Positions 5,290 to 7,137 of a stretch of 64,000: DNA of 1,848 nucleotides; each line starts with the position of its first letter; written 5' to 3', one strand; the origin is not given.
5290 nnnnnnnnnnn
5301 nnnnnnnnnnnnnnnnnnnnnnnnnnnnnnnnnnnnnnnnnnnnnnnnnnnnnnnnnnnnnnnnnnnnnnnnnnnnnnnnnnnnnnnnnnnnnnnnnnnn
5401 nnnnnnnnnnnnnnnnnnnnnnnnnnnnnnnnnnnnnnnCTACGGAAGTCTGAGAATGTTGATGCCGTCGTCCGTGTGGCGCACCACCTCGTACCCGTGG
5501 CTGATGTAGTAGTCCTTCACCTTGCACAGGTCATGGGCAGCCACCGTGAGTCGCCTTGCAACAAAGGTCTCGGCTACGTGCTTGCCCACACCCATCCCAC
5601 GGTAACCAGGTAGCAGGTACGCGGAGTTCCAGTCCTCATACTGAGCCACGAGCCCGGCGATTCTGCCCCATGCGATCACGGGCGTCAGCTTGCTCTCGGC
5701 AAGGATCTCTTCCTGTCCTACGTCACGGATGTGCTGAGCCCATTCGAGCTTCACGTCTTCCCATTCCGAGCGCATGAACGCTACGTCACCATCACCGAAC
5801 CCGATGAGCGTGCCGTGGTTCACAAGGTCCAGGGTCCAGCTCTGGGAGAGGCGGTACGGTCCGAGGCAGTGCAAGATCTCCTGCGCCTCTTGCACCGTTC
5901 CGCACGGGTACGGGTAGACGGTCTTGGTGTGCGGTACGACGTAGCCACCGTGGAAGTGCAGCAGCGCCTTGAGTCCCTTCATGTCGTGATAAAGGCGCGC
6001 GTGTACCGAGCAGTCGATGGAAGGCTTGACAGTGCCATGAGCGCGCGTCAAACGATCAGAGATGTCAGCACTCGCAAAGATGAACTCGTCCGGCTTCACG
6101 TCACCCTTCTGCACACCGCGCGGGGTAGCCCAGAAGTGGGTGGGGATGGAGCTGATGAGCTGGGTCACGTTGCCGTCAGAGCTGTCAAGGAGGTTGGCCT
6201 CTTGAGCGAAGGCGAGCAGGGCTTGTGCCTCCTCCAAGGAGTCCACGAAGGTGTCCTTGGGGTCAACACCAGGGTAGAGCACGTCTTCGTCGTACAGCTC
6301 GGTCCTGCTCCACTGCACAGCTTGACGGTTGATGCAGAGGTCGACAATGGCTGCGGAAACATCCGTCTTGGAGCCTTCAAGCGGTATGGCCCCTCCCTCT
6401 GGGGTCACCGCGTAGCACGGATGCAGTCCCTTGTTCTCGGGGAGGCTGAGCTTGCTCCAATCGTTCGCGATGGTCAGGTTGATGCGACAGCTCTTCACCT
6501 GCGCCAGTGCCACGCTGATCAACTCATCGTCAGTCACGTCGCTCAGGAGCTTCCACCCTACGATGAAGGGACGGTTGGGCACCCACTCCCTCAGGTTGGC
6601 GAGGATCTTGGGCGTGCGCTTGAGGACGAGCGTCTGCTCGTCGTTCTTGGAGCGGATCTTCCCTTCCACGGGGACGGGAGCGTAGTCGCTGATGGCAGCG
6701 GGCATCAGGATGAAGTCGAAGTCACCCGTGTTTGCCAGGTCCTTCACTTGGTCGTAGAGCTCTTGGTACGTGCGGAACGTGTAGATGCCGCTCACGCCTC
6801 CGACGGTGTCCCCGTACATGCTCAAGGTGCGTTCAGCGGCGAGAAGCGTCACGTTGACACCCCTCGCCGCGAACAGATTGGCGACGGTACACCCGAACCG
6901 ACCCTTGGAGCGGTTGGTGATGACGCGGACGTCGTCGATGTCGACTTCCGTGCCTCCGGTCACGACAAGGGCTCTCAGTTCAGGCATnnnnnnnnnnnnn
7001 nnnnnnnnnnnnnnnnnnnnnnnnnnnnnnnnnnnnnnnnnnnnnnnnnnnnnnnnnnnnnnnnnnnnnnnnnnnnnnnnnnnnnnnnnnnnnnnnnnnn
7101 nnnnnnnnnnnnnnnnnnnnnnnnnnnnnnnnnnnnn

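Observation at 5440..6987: Fusion of a CoaB/DFP-like domain with a GNAT-like domain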

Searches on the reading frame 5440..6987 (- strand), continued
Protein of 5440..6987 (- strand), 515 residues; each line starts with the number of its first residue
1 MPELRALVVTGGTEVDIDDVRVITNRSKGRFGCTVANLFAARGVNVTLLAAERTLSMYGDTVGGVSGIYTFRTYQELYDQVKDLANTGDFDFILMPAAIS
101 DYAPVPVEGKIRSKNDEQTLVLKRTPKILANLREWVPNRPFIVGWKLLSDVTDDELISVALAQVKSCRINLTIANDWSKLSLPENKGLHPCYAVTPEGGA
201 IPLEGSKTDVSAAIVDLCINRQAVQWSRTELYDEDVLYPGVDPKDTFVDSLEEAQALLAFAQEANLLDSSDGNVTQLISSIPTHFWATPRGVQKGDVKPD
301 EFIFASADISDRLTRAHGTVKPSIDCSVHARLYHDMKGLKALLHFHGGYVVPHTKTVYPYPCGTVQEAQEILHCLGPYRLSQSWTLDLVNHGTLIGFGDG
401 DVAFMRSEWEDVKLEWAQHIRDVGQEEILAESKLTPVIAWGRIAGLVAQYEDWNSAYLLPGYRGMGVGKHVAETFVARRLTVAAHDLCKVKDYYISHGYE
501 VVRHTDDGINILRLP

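Call 41: search_protein_families(library=pfam, proteins=[P0007], max_evalue=0.1)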
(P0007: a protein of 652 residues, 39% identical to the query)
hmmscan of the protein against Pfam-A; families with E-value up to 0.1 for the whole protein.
P0007 (652 aa): 7 families
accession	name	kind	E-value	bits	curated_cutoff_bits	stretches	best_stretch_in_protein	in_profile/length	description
PF04127.22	DFP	-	1.3e-34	120.1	22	1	7-180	5-171/186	DNA/pantothenate metabolism flavoprotein C-terminal domain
PF00293.34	NUDIX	-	1.3e-21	77.4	21.1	1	515-643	2-133/134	NUDIX domain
PF00596.27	Aldolase_II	-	9.7e-12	45.6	22.2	1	254-335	12-92/183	Class II Aldolase and Adducin N-terminal domain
PF14815.12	NUDIX_4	-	0.00015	22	35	1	527-642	8-112/113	NUDIX domain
PF13673.13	Acetyltransf_10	-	0.01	16.3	23.6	1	429-498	35-111/128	Acetyltransferase (GNAT) domain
PF13508.13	Acetyltransf_7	-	0.024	15.4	27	1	444-472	23-55/84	Acetyltransferase (GNAT) domain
PF01370.27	Epimerase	-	0.047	13.5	20.9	1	30-103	7-77/240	NAD dependent epimerase/dehydratase family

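Call 52: search_protein_families(library=pfam, proteins=[L004:11514-12902:+], max_evalue=0.01)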
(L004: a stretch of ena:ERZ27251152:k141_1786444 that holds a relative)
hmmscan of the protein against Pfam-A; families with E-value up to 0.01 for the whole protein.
L004:11514-12902:+ (462 aa): 0 families

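Call 87: search_protein_families(library=pfam, proteins=[P0035, P0036, P0039, P0040], max_evalue=0.01)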
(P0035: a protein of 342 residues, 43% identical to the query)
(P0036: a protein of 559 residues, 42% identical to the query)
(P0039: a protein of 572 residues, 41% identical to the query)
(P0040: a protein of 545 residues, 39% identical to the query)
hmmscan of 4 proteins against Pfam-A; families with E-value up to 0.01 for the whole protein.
P0035 (342 aa): 2 families
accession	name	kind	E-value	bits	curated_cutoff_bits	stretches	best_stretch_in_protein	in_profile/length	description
PF04127.22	DFP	-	6e-37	127.7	22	1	4-178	5-172/186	DNA/pantothenate metabolism flavoprotein C-terminal domain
PF00293.34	NUDIX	-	5.4e-17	62.5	21.1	1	216-336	2-133/134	NUDIX domain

P0036 (559 aa): 3 families
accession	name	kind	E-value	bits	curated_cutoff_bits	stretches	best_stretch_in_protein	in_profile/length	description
PF04127.22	DFP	-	2.9e-38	132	22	1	2-174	5-171/186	DNA/pantothenate metabolism flavoprotein C-terminal domain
PF00293.34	NUDIX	-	1.2e-18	67.8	21.1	1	427-553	2-134/134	NUDIX domain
PF14815.12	NUDIX_4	-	3.5e-05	24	35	1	441-551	10-112/113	NUDIX domain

P0039 (572 aa): 3 families
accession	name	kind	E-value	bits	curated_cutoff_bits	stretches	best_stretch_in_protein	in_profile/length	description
PF04127.22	DFP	-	1.3e-38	133.1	22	1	2-176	5-173/186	DNA/pantothenate metabolism flavoprotein C-terminal domain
PF00293.34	NUDIX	-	3.4e-21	76.1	21.1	1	438-562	2-132/134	NUDIX domain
PF14815.12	NUDIX_4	-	0.00045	20.4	35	1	452-498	10-54/113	NUDIX domain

P0040 (545 aa): 4 families
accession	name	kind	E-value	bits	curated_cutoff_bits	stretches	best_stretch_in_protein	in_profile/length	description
PF04127.22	DFP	-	6.6e-38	130.8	22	1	2-172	5-171/186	DNA/pantothenate metabolism flavoprotein C-terminal domain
PF00293.34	NUDIX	-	5.2e-22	78.7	21.1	1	413-535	4-132/134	NUDIX domain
PF14815.12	NUDIX_4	-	7.5e-09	35.8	35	1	423-534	8-111/113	NUDIX domain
PF08445.16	FR47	-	0.01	16.3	22.1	0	333-368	9-46/86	FR47-like protein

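Call 93: search_protein_families(library=ncbifam, proteins=[P0007, P0010, P0018, P0035, L004:15200-15643:+], max_evalue=0.001)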
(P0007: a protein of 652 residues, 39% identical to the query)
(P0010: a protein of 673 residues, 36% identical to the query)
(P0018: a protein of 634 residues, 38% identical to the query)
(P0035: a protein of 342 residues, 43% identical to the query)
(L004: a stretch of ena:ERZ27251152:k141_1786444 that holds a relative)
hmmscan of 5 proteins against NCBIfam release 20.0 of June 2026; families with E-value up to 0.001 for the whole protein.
P0007 (652 aa): 28 families (the best 25 are shown)
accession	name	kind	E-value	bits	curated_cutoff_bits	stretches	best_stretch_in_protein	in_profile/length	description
TIGR00521.1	coaBC_dfp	equivalog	1.1e-31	110.3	219.7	1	7-214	188-390/392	bifunctional phosphopantothenoylcysteine decarboxylase/phosphopantothenate--cysteine ligase CoaBC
NF005231.0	PRK06732.1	equivalog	4.4e-29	101.9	265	2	8-106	3-97/229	phosphopantothenate--cysteine ligase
TIGR02114.1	coaB_strep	equivalog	1e-24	87.6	217.2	2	8-106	3-97/228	phosphopantothenate--cysteine ligase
NF007199.0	PRK09620.1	equivalog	1.5e-17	63.7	248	1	8-211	6-215/229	hypothetical protein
NF006530.0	PRK08999.1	equivalog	4.1e-10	39.2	245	1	517-581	6-71/315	Nudix family hydrolase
NF003787.0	PRK05379.1-4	equivalog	5.8e-09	35.4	449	1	529-577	219-267/346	bifunctional nicotinamide-nucleotide adenylyltransferase/Nudix hydroxylase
NF003788.0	PRK05379.1-5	equivalog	1.7e-08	34.2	354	1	530-577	225-272/351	bifunctional nicotinamide-nucleotide adenylyltransferase/Nudix hydroxylase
NF006672.0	PRK09220.1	equivalog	2.4e-07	30.4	226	1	255-336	25-105/209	methylthioribulose 1-phosphate dehydratase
NF001938.0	PRK00714.1-5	equivalog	1.8e-06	27.4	116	1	514-573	11-75/172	RNA pyrophosphohydrolase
NF001937.0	PRK00714.1-4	equivalog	2.4e-06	27.3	139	1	513-577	5-65/161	RNA pyrophosphohydrolase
NF007834.0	PRK10546.1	equivalog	3.1e-06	27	156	1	527-643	13-124/135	pyrimidine (deoxy)nucleoside triphosphate diphosphatase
NF003786.0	PRK05379.1-2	equivalog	3.5e-06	26.4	397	1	530-577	230-277/354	bifunctional nicotinamide-nucleotide adenylyltransferase/Nudix hydroxylase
NF005123.0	PRK06557.1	subfamily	4.9e-06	26.4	251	1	257-357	28-126/223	L-ribulose-5-phosphate 4-epimerase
TIGR03328.1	salvage_mtnB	equivalog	7.5e-06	25.6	137.05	1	258-335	14-89/194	methylthioribulose 1-phosphate dehydratase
NF003790.0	PRK05379.2-2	equivalog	9.8e-06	24.9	403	1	527-629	226-334/354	bifunctional nicotinamide mononucleotide adenylyltransferase/ADP-ribose pyrophosphatase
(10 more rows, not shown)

P0010 (673 aa): 17 families
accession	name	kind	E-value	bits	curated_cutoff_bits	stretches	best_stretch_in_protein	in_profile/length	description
TIGR00521.1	coaBC_dfp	equivalog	3.1e-33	115.4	219.7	1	21-231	187-391/392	bifunctional phosphopantothenoylcysteine decarboxylase/phosphopantothenate--cysteine ligase CoaBC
NF005231.0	PRK06732.1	equivalog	2e-30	106.3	265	2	24-120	4-97/229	phosphopantothenate--cysteine ligase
TIGR02114.1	coaB_strep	equivalog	1.7e-26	93.4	217.2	2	24-121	4-98/228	phosphopantothenate--cysteine ligase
NF007199.0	PRK09620.1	equivalog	1e-19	70.8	248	1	22-232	5-220/229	hypothetical protein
NF008044.0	PRK10776.1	equivalog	3.7e-08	33.3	148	1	543-599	8-65/130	8-oxo-dGTP diphosphatase MutT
TIGR00586.1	mutt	equivalog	3.3e-07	30.4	97.9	1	543-598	9-65/129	8-oxo-dGTP diphosphatase MutT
NF003790.0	PRK05379.2-2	equivalog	4.9e-07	29.1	403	1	546-655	223-336/354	bifunctional nicotinamide mononucleotide adenylyltransferase/ADP-ribose pyrophosphatase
NF005123.0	PRK06557.1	subfamily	5.9e-07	29.4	251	1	268-365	25-111/223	L-ribulose-5-phosphate 4-epimerase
NF006047.0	PRK08193.1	subfamily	1.2e-06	28.3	257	1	268-374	18-113/231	L-ribulose-5-phosphate 4-epimerase AraD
TIGR00760.1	araD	equivalog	1.5e-06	27.6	389.1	1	267-372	17-111/228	L-ribulose-5-phosphate 4-epimerase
NF009002.0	PRK12347.1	subfamily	3.8e-06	26.3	386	1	269-372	19-112/231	L-ribulose-5-phosphate 4-epimerase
NF006530.0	PRK08999.1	equivalog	1e-05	24.8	245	1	543-599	10-67/315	Nudix family hydrolase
NF009003.0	PRK12348.1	subfamily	1.7e-05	24.5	331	1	270-372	19-110/228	L-ribulose-5-phosphate 4-epimerase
TIGR03328.1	salvage_mtnB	equivalog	0.00015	21.3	137.05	1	273-366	15-97/194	methylthioribulose 1-phosphate dehydratase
NF001935.0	PRK00714.1-2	equivalog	0.0002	20.9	259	1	534-599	4-65/183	RNA pyrophosphohydrolase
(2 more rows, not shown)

P0018 (634 aa): 26 families (the best 25 are shown)
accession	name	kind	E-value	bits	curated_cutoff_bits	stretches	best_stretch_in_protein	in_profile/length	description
TIGR00521.1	coaBC_dfp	equivalog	3.9e-36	124.9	219.7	1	3-209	189-391/392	bifunctional phosphopantothenoylcysteine decarboxylase/phosphopantothenate--cysteine ligase CoaBC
NF005231.0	PRK06732.1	equivalog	1.2e-34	120.1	265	2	103-207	121-222/229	phosphopantothenate--cysteine ligase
TIGR02114.1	coaB_strep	equivalog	3.6e-31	108.7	217.2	2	103-207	121-222/228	phosphopantothenate--cysteine ligase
NF007199.0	PRK09620.1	equivalog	7.8e-20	71.2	248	1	2-206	5-216/229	hypothetical protein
NF006530.0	PRK08999.1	equivalog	5.9e-12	45.3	245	1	511-629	13-128/315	Nudix family hydrolase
NF001934.0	PRK00714.1-1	equivalog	1.9e-07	30.7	241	1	523-570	26-71/176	RNA pyrophosphohydrolase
NF008044.0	PRK10776.1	equivalog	2e-07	31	148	1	508-569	8-70/130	8-oxo-dGTP diphosphatase MutT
NF001938.0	PRK00714.1-5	equivalog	4.4e-07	29.4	116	1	515-561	30-76/172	RNA pyrophosphohydrolase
NF001937.0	PRK00714.1-4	equivalog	4.5e-07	29.6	139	1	516-571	20-72/161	RNA pyrophosphohydrolase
TIGR00586.1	mutt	equivalog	5.7e-07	29.6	97.9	1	515-563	16-65/129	8-oxo-dGTP diphosphatase MutT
NF041652.1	Nud_hyd_Dein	equivalog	8.1e-07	29.4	200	1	524-610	37-125/152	Nudix hydrolase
NF001936.0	PRK00714.1-3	equivalog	1.2e-06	28.4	118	1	508-571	13-74/155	RNA pyrophosphohydrolase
NF005123.0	PRK06557.1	subfamily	2.7e-06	27.2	251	1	254-349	33-127/223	L-ribulose-5-phosphate 4-epimerase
NF006672.0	PRK09220.1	equivalog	4.7e-06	26.1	226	1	244-327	23-103/209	methylthioribulose 1-phosphate dehydratase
NF004527.0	PRK05874.1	equivalog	8.8e-06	25.4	308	1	229-345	5-118/218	L-fuculose-phosphate aldolase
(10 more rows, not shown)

P0035 (342 aa): 12 families
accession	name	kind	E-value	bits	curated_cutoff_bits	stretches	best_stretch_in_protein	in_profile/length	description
NF005231.0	PRK06732.1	equivalog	6.7e-34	117.7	265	2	106-189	121-203/229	phosphopantothenate--cysteine ligase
TIGR00521.1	coaBC_dfp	equivalog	2.2e-32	112.6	219.7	1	4-211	188-390/392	bifunctional phosphopantothenoylcysteine decarboxylase/phosphopantothenate--cysteine ligase CoaBC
TIGR02114.1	coaB_strep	equivalog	1.8e-28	99.9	217.2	2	5-104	3-98/228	phosphopantothenate--cysteine ligase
NF007199.0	PRK09620.1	equivalog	9.3e-22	77.5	248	1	5-208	6-215/229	hypothetical protein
NF006530.0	PRK08999.1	equivalog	1.1e-07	31.2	245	1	220-284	8-73/315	Nudix family hydrolase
TIGR00586.1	mutt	equivalog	1.9e-06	27.9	97.9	1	219-276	6-64/129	8-oxo-dGTP diphosphatase MutT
NF008044.0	PRK10776.1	equivalog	1.1e-05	25.3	148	1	219-280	5-67/130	8-oxo-dGTP diphosphatase MutT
TIGR02705.1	nudix_YtkD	equivalog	1.6e-05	24.5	154.4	1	245-273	46-74/156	RNA deprotection pyrophosphohydrolase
NF008736.0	PRK11762.1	equivalog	8.7e-05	22.1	169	1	245-275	75-105/186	ADP compounds hydrolase NudE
NF001938.0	PRK00714.1-5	equivalog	8.7e-05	21.9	116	1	214-273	10-74/172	RNA pyrophosphohydrolase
NF001935.0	PRK00714.1-2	equivalog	0.00035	20.1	259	1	218-273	9-60/183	RNA pyrophosphohydrolase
NF003790.0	PRK05379.2-2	equivalog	0.00053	19.2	403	0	225-273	223-271/354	bifunctional nicotinamide mononucleotide adenylyltransferase/ADP-ribose pyrophosphatase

L004:15200-15643:+ (147 aa): 15 families
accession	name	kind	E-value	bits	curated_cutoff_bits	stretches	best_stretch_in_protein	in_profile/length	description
TIGR00586.1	mutt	equivalog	2.7e-08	33.9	97.9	1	21-68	11-61/129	8-oxo-dGTP diphosphatase MutT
TIGR02705.1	nudix_YtkD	equivalog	4.5e-08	32.8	154.4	1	34-69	40-75/156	RNA deprotection pyrophosphohydrolase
NF008044.0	PRK10776.1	equivalog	8.3e-08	32.2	148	1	33-125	25-113/130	8-oxo-dGTP diphosphatase MutT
NF006530.0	PRK08999.1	equivalog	3e-07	29.8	245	1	18-70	9-64/315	Nudix family hydrolase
NF041652.1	Nud_hyd_Dein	equivalog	7.2e-07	29.6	200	1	17-72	15-76/152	Nudix hydrolase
NF001937.0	PRK00714.1-4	equivalog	8e-07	28.8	139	1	17-69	10-61/161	RNA pyrophosphohydrolase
NF001934.0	PRK00714.1-1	equivalog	1.8e-06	27.5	241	1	17-69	10-61/176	RNA pyrophosphohydrolase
NF001938.0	PRK00714.1-5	equivalog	2.4e-06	27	116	1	17-69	15-75/172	RNA pyrophosphohydrolase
NF052459.1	OxoGTPPhMutT1Mycb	equivalog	4e-05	22.9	475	1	35-73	25-65/292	8-oxo-(d)GTP phosphatase MutT1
NF008736.0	PRK11762.1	equivalog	4.8e-05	23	169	1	17-69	49-104/186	ADP compounds hydrolase NudE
NF006961.0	PRK09438.1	equivalog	0.0001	21.8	103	1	17-75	10-64/151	dihydroneopterin triphosphate diphosphatase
NF007834.0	PRK10546.1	equivalog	0.00012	21.9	156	1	18-68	6-59/135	pyrimidine (deoxy)nucleoside triphosphate diphosphatase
NF001936.0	PRK00714.1-3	equivalog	0.00016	21.6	118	1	30-67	25-63/155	RNA pyrophosphohydrolase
NF001935.0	PRK00714.1-2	equivalog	0.00046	19.7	259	1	19-70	12-62/183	RNA pyrophosphohydrolase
TIGR00052.1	TIGR00052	subfamily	0.00077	19.1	79.55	1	27-100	65-140/188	nudix-type nucleoside diphosphatase, YffH/AdpP family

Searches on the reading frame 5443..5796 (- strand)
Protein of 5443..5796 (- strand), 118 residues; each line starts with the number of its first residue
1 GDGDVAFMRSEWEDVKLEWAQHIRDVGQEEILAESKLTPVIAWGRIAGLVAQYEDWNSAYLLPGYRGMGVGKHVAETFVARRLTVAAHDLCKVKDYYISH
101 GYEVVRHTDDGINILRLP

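Call 32: search_solved_structures(query=A2, max_evalue=10, show_alignments=2)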
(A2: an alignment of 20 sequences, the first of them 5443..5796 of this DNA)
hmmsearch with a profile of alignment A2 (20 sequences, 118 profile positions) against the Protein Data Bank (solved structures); distinct sequences matched with E-value up to 10: 61 (the best 60 are shown).
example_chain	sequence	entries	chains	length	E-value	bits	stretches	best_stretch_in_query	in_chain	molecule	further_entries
2kcw_A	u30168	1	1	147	8.9e-06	28.6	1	34-108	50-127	Uncharacterized acetyltransferase yjaB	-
2atr_A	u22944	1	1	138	0.00054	22.9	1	18-108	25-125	acetyltransferase, GNAT family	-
7dai_A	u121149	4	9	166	0.00095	22.1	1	57-105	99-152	Serotonin N-acetyltransferase 1, chloroplastic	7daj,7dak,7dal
6k5m_A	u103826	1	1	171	0.00096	22.1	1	57-105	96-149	Serotonin N-acetyltransferase 1, chloroplastic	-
1yvo_A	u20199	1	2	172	0.006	19.5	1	56-85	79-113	conserved hypothetical protein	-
2bl1_A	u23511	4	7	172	0.0061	19.5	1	56-85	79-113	PUTATIVE PHOSPHINOTHRICIN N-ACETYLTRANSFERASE PA4866 | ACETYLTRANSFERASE PA4866 FROM P. AERUGINOSA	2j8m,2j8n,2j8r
5jph_A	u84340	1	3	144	0.013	18.4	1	62-105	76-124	Acetyltransferase SACOL1063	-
8heh_A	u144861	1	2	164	0.013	18.4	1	59-109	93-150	GNAT family N-acetyltransferase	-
5jq4_A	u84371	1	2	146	0.013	18.4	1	62-105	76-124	Acetyltransferase SACOL1063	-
1yr0_A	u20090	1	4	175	0.015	18.2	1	56-82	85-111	phosphinothricin acetyltransferase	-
3fnc_A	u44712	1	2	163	0.016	18.1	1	14-108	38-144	Putative acetyltransferase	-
1q2y_A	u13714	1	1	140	0.017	18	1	34-109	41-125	similar to hypothetical proteins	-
3dr6_A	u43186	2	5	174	0.019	17.9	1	57-86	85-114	yncA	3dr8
6zmp_A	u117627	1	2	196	0.02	17.8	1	54-108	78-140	N-terminal acetyltransferase-like protein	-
9s30_A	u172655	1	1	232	0.025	17.5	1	58-103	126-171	GNAT family N-acetyltransferase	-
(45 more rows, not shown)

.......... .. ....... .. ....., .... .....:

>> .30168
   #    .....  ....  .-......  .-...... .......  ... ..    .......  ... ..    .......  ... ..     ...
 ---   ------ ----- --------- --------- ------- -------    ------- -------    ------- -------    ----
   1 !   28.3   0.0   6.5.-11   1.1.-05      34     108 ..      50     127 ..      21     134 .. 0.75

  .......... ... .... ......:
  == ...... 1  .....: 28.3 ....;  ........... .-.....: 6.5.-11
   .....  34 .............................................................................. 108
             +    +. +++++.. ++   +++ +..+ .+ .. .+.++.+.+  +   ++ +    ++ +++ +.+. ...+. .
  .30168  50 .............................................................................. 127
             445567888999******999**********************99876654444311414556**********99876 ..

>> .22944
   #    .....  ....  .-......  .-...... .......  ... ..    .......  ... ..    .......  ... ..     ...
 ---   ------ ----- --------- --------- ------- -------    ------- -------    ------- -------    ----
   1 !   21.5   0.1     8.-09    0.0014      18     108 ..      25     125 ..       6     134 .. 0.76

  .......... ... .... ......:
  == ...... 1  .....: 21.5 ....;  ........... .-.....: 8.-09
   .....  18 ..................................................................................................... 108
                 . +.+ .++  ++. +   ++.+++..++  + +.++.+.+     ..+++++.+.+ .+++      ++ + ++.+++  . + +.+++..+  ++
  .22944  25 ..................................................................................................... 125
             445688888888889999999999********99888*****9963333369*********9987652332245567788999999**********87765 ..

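Call 33: search_protein_families(library=pfam, alignment_id=A2, max_evalue=1)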
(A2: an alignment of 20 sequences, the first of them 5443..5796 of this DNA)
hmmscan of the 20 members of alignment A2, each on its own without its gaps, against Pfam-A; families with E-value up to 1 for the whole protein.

A. member 1, window:5443-5796:- (118 aa): 2 families
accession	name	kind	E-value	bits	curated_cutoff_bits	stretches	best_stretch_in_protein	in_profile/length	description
PF13508.13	Acetyltransf_7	-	0.0054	17.5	27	1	45-103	13-83/84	Acetyltransferase (GNAT) domain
PF00583.31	Acetyltransf_1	-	0.1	13.3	20.7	1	44-78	42-84/116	Acetyltransferase (GNAT) family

B. families by the number of members that match (of 20 scanned): 11 families
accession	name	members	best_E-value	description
PF13508.13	Acetyltransf_7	18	6.4e-08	Acetyltransferase (GNAT) domain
PF00583.31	Acetyltransf_1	15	0.00022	Acetyltransferase (GNAT) family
PF13673.13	Acetyltransf_10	13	4.4e-05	Acetyltransferase (GNAT) domain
PF08445.16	FR47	5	0.00012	FR47-like protein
PF21980.2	MksE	1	0.04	Condensin complex protein MksE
PF24484.1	ADAMTSL1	1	0.048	ADAMTSL1 domain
PF02579.22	Nitro_FeMo-Co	1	0.1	Dinitrogenase iron-molybdenum cofactor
PF01540.21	Lipoprotein_7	1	0.13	Adhesin lipoprotein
PF13880.12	Acetyltransf_13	1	0.24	ESCO1/2 acetyl-transferase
PF16572.11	HlyD_D4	1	0.25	Long alpha hairpin domain of cation efflux system protein, CusB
PF00106.31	adh_short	1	0.25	short chain dehydrogenase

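Call 39: predict_structure(alignment_id=A2)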
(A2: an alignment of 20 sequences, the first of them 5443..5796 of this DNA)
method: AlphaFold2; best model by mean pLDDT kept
length: 118 residues; sequences in the alignment: 20
mean_pLDDT: 96.4   pTM: 0.87
mean pLDDT of the five models: 96.4, 96.2, 96.1, 96.0, 95.8
residues with pLDDT >= 90: 114; 70-90: 4; 50-70: 0; < 50: 0
segments of 3 or more residues with pLDDT < 50: none
pLDDT, mean of each block of 10 residues (from residue 1): 88 98 96 97 97 98 96 98 98 96 97 97
secondary structure, 60 per line:
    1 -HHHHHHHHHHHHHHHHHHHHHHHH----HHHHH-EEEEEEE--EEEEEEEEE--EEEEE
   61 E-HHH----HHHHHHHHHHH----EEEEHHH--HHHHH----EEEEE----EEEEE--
elements in order: H2-25 H30-34 E36-42 E45-53 E56-61 H70-80 E85-88 H94-98 E103-107 E112-116
